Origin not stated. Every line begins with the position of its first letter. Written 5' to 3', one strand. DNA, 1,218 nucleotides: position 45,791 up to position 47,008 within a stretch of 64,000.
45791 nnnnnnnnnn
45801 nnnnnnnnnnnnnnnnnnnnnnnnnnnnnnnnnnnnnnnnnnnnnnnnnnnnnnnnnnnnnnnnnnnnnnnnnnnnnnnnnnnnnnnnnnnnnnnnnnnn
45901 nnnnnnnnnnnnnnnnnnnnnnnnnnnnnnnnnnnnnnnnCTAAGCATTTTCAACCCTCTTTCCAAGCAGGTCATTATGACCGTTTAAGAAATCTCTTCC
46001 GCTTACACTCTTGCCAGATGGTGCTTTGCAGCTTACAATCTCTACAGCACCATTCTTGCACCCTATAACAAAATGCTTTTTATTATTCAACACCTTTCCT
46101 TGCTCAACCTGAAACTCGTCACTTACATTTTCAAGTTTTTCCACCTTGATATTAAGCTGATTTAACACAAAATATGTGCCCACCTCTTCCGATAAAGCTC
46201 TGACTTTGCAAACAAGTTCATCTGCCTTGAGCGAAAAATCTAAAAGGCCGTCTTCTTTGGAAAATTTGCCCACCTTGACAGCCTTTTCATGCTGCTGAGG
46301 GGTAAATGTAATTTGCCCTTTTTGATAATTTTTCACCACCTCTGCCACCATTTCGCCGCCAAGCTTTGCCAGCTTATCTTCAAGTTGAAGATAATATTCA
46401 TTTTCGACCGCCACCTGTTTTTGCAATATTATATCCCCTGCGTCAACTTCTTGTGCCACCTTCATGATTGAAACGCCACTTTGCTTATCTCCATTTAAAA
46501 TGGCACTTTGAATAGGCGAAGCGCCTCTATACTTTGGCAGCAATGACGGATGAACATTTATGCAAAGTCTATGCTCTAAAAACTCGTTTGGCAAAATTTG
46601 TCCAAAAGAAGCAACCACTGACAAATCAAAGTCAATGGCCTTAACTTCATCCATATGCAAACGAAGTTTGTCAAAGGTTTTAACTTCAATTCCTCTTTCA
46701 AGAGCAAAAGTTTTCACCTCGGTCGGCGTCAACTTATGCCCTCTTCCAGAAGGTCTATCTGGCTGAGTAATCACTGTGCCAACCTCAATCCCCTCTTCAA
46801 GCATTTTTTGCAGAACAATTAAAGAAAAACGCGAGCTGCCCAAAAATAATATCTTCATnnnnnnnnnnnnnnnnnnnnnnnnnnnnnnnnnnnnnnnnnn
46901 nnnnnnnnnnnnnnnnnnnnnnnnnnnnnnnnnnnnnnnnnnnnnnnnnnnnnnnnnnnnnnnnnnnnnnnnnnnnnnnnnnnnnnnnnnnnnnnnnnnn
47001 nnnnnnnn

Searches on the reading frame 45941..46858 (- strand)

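Call 49: search_protein_families(library=pfam, proteins=[window:45941-46858:-], max_evalue=0.01)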
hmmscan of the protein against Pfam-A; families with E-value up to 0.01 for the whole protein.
window:45941-46858:- (305 aa): 2 families
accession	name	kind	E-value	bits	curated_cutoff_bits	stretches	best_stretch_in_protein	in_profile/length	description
PF00551.24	Formyl_trans_N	-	2.6e-35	122.3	26.1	1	1-175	1-181/181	Formyl transferase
PF02911.23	Formyl_trans_C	-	5.1e-18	65.5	21.1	1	199-295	2-100/100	Formyl transferase, C-terminal domain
